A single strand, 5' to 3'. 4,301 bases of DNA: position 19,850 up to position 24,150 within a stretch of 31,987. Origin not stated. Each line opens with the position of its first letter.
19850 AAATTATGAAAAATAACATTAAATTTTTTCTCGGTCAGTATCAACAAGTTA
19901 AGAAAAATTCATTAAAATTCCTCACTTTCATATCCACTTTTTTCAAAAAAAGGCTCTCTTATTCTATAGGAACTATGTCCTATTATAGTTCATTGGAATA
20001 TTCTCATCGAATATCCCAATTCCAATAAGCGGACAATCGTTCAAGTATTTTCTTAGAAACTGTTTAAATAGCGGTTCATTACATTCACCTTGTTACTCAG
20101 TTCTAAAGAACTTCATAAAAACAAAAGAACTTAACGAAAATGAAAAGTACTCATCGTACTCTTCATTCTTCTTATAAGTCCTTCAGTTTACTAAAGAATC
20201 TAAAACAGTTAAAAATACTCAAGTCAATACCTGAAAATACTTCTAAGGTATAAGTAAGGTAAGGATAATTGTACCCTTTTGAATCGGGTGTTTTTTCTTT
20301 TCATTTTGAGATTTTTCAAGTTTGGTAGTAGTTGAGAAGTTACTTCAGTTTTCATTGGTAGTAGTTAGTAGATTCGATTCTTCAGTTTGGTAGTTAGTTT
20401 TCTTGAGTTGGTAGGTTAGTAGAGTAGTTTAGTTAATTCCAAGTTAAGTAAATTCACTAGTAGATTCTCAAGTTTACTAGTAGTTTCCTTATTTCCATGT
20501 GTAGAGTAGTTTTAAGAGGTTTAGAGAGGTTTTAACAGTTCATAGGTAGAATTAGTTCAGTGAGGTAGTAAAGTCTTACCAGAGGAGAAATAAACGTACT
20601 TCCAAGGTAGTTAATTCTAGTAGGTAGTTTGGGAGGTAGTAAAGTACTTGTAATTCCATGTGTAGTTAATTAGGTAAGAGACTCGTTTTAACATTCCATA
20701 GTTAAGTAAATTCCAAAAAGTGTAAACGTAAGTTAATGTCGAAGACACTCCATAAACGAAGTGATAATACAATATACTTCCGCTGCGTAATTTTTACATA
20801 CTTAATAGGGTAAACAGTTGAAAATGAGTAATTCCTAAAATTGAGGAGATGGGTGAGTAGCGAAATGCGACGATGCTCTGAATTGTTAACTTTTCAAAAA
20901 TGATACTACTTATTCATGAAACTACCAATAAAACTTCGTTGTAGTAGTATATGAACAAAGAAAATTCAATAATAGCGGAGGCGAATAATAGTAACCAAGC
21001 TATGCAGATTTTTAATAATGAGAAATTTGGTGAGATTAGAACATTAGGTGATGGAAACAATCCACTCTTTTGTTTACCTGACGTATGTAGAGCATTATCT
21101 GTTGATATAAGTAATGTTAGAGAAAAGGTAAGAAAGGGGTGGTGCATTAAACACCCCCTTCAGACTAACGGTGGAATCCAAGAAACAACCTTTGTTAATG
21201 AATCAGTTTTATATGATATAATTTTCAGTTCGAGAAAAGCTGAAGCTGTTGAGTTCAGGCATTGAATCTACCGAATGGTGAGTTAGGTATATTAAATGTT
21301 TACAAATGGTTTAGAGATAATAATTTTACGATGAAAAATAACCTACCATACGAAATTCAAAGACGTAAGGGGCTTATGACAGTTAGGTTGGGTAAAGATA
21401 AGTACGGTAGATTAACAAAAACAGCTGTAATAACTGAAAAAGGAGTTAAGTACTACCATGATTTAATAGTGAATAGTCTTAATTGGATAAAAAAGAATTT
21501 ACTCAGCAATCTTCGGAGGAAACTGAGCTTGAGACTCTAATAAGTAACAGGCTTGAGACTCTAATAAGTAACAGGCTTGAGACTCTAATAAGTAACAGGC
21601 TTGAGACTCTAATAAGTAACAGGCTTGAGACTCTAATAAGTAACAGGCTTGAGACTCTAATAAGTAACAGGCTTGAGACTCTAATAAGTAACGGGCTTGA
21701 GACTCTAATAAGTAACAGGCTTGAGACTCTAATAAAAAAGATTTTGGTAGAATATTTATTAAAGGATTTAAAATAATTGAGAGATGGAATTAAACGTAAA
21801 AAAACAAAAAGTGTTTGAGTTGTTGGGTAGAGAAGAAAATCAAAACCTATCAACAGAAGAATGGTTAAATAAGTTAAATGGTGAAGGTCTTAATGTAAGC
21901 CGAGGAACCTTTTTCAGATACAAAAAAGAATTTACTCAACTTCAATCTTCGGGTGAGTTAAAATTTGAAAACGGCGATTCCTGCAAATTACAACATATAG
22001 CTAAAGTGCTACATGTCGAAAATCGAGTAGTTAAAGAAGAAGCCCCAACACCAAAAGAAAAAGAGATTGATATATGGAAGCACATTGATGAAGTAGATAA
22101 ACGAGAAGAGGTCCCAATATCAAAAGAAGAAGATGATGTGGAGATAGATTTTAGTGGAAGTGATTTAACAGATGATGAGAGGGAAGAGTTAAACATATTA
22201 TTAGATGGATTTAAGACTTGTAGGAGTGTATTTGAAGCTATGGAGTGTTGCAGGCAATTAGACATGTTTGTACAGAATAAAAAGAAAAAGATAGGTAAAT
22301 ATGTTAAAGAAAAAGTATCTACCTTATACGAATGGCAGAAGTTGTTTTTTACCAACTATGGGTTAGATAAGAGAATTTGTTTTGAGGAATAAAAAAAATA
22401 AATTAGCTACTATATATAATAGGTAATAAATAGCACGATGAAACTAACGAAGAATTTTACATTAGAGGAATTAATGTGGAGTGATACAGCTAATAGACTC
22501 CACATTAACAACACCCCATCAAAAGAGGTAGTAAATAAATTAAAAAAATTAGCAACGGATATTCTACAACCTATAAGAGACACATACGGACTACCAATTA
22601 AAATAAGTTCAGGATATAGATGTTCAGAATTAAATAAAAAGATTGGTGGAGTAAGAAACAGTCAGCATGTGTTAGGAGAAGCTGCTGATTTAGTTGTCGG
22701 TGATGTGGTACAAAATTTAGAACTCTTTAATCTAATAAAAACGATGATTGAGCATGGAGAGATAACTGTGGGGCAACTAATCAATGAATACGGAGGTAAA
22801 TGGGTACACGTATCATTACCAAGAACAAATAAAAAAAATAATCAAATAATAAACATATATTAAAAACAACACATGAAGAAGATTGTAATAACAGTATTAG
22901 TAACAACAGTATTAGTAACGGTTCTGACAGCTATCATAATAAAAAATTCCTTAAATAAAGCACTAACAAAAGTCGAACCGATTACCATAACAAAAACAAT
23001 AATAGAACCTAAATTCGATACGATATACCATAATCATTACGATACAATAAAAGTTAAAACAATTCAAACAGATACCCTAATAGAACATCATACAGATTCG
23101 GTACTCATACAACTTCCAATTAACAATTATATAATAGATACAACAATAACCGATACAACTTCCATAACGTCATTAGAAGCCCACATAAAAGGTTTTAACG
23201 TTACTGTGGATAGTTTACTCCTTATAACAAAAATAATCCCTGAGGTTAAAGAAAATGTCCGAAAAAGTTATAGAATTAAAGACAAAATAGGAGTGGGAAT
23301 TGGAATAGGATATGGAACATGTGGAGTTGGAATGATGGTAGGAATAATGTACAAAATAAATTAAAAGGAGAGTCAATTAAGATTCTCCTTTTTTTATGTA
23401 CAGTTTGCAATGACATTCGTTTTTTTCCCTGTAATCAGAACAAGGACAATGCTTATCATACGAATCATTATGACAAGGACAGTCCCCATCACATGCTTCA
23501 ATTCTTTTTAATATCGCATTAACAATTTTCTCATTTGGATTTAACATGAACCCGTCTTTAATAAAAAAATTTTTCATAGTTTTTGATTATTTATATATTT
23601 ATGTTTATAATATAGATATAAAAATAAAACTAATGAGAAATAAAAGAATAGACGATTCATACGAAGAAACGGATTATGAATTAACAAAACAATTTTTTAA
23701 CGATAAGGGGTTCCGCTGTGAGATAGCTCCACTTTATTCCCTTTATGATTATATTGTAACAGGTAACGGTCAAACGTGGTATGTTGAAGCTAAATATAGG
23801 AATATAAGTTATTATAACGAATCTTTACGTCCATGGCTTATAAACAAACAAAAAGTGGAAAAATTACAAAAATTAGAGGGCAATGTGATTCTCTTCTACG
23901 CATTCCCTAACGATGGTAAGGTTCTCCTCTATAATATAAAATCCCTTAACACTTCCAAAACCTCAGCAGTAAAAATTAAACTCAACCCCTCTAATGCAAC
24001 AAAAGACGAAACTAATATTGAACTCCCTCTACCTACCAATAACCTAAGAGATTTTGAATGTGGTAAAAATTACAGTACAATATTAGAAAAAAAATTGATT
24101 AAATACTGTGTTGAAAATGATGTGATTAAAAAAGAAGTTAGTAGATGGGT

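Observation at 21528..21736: Near-perfect 24-bp x 8.7 tandem array: iteron-like element or coding octapeptide repeat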

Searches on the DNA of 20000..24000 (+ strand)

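Call 6: search_dna_similar(query=window:20000-24000:+, collection=phages, mode=distant)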
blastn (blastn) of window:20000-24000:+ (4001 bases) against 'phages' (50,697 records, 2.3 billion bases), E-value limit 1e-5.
Records with a match: 18; places in all: 27; records where one place covers at least 80% of the query: 0.
Best place of each record, by identity: 60-80% 18.
By first word of the organism name: Prevotella 15; uncultured 2; Kehishuvirus 1.
By host as written in the record: Prevotella sp. 15; - 2; Bacteroides cellulosilyticus 1.
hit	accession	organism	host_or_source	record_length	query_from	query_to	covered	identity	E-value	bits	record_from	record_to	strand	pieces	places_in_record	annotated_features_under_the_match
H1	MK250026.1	Prevotella phage Lak-B7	Prevotella sp.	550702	2439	2693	6%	68.6%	5e-18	100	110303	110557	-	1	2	record has no annotation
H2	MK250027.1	Prevotella phage Lak-B8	Prevotella sp.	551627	2439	2693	6%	68.6%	5e-18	100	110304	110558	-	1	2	record has no annotation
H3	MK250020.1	Prevotella phage Lak-B1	Prevotella sp.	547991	2439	2693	6%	68.2%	2e-16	96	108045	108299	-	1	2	record has no annotation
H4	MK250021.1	Prevotella phage Lak-B2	Prevotella sp.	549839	2439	2693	6%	68.2%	2e-16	96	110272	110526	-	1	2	record has no annotation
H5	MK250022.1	Prevotella phage Lak-B3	Prevotella sp.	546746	2439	2693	6%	68.2%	2e-16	96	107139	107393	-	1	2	record has no annotation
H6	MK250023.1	Prevotella phage Lak-B4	Prevotella sp.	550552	2439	2693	6%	68.2%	2e-16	96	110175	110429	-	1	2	record has no annotation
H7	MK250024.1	Prevotella phage Lak-B5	Prevotella sp.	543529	2439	2693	6%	68.2%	2e-16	96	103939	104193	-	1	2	record has no annotation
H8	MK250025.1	Prevotella phage Lak-B6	Prevotella sp.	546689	2439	2693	6%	68.2%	2e-16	96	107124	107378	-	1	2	record has no annotation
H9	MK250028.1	Prevotella phage Lak-B9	Prevotella sp.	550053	2439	2693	6%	68.2%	2e-16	96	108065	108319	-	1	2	record has no annotation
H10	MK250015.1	Prevotella phage Lak-A1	Prevotella sp.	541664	3376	3548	4%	72.8%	6e-17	98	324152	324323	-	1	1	record has no annotation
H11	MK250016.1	Prevotella phage Lak-A1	Prevotella sp.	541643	3376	3548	4%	72.8%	6e-17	98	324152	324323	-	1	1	record has no annotation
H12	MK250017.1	Prevotella phage Lak-A1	Prevotella sp.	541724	3376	3548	4%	72.8%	6e-17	98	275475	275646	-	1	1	record has no annotation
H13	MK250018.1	Prevotella phage Lak-A1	Prevotella sp.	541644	3376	3548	4%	72.8%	6e-17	98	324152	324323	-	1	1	record has no annotation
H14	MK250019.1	Prevotella phage Lak-A2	Prevotella sp.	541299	3376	3548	4%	72.8%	6e-17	98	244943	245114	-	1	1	record has no annotation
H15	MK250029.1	Prevotella phage Lak-C1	Prevotella sp.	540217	3376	3548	4%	72.8%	6e-17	98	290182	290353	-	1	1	record has no annotation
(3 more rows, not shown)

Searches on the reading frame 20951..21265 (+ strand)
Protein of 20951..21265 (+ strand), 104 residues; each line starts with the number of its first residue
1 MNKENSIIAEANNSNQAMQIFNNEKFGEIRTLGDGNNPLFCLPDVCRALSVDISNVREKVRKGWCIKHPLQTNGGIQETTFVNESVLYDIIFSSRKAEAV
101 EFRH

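Call 7: search_protein_families(library=pfam, proteins=[window:20951-21265:+], max_evalue=0.1)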
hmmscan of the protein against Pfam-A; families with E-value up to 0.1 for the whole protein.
window:20951-21265:+ (104 aa): 1 family
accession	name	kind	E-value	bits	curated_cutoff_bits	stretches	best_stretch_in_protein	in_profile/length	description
PF02498.22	Bro-N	-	1.4e-12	48.4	25.6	1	28-103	1-87/96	BRO family, N-terminal domain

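Call 8: search_protein_families(library=phrogs, proteins=[window:20951-21265:+], max_evalue=0.1)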
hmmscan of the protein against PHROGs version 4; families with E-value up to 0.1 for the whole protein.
window:20951-21265:+ (104 aa): 13 families
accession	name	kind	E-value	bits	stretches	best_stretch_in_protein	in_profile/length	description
phrog_130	-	transcription regulation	7.3e-21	75.7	1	10-104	152-248/480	anti-repressor Ant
phrog_2899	-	transcription regulation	3.1e-20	73.9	1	13-103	2-94/263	anti-repressor Ant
phrog_2593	-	transcription regulation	2.5e-15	57.9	1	1-103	1-116/255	anti-repressor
phrog_245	-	transcription regulation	4.3e-13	50.4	1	4-103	29-126/319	anti-repressor Ant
phrog_2977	-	transcription regulation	2e-12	48.1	1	13-97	59-148/150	anti-repressor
phrog_25722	-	unknown function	1.4e-11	45.4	1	18-103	4-91/150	-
phrog_7940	-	unknown function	4.8e-11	43.7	1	16-104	2-91/252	-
phrog_463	-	transcription regulation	1.5e-10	42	1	16-103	3-93/250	anti-repressor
phrog_5060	-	transcription regulation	3.5e-10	41.3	1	21-103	12-102/224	anti-repressor Ant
phrog_9976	-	transcription regulation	1.1e-05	26.4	1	19-104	4-88/188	anti-repressor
phrog_2011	-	transcription regulation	1.4e-05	26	1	18-103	1-99/275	anti-repressor Ant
phrog_18707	-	transcription regulation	0.034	15.4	1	59-78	29-49/61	anti-repressor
phrog_7347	-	unknown function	0.043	15.1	0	79-102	6-29/78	-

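Call 15: find_encoding_contigs(protein=window:20951-21262:+, flank=6000, max_places=10)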
Protein window:20951-21262:+ (104 aa): 2 contigs read that carry it; 1 place shown.
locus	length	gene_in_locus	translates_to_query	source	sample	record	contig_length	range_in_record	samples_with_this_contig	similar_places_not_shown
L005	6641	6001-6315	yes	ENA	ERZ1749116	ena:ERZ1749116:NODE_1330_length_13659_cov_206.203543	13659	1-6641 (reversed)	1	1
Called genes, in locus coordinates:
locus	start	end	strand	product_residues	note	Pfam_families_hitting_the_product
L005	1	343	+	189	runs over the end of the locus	PF20459:DUF6712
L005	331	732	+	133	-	-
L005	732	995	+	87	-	-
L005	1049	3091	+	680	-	-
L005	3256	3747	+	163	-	-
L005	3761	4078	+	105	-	-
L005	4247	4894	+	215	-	-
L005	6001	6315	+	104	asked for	PF02498:Bro-N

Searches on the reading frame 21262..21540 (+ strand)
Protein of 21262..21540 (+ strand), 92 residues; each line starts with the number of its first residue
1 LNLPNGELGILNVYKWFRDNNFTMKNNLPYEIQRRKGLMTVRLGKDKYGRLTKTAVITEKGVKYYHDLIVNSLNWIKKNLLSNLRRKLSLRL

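Call 7: search_protein_families(library=pfam, proteins=[window:21262-21540:+], max_evalue=0.1)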
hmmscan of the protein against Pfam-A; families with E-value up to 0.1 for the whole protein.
window:21262-21540:+ (92 aa): 1 family
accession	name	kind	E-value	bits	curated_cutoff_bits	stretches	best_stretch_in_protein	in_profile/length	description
PF03374.19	ANT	-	0.00038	21.2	25.3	1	13-69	40-105/108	Phage antirepressor protein KilAC domain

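Call 8: search_protein_families(library=phrogs, proteins=[window:21262-21540:+], max_evalue=0.1)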
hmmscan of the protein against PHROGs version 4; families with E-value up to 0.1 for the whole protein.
window:21262-21540:+ (92 aa): 3 families
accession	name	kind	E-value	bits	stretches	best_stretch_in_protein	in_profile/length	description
phrog_63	-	transcription regulation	4e-06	27.4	1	12-73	291-360/431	anti-repressor Ant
phrog_9438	-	transcription regulation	0.0083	17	1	8-66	41-108/121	anti-repressor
phrog_130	-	transcription regulation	0.035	14.1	1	13-70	345-409/480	anti-repressor Ant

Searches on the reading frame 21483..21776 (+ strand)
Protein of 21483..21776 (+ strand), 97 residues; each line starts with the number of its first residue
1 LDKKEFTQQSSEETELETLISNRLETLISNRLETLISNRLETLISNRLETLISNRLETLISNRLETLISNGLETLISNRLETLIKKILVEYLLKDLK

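Call 7: search_protein_families(library=pfam, proteins=[window:21483-21776:+], max_evalue=0.1)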
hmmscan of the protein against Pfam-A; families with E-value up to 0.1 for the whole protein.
window:21483-21776:+ (97 aa): 2 families
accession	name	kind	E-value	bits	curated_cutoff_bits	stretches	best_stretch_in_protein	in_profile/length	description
PF24252.1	CdrL_M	-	1.5e-05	25.6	27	0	19-47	5-33/77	CdrL-like, middle region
PF22094.2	CED4_WHD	-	0.082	13.5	26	0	10-36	32-57/95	CED4, winged-helix domain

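Call 8: search_protein_families(library=phrogs, proteins=[window:21483-21776:+], max_evalue=0.1)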
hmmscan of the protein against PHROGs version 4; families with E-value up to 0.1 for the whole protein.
window:21483-21776:+ (97 aa): 2 families
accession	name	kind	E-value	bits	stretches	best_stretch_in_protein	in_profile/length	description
phrog_4081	-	unknown function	0.00022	22.7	0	21-52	64-95/105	-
phrog_34267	-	unknown function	0.0054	17.4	0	51-51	33-33/60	-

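Call 16: find_encoding_contigs(protein=window:21483-21773:+, flank=6000, max_places=10)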
Protein window:21483-21773:+ (97 aa): no gene with exactly this product is on record in the collection.
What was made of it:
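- No gene with the TTG-started product is on record in any assembly of the collection (call 16).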

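Call 82: predict_structure(protein=window:21483-21773:+)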
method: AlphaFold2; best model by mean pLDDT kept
length: 97 residues; sequences in the alignment: 1
mean_pLDDT: 90.7   pTM: 0.41
mean pLDDT of the five models: 90.7, 89.2, 85.2, 84.8, 74.7
residues with pLDDT >= 90: 68; 70-90: 22; 50-70: 7; < 50: 0
segments of 3 or more residues with pLDDT < 50: none
pLDDT, mean of each block of 10 residues (from residue 1): 68 94 97 94 87 90 92 96 97 92
secondary structure, 60 per line:
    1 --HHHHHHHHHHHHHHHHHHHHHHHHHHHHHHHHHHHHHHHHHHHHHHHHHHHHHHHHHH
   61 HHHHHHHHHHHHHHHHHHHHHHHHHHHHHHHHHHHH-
elements in order: H3-96
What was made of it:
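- (7) The unit length is a multiple of three, and AlphaFold2 models the translated array as one continuous helix at pLDDT 90.7 (call 82).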
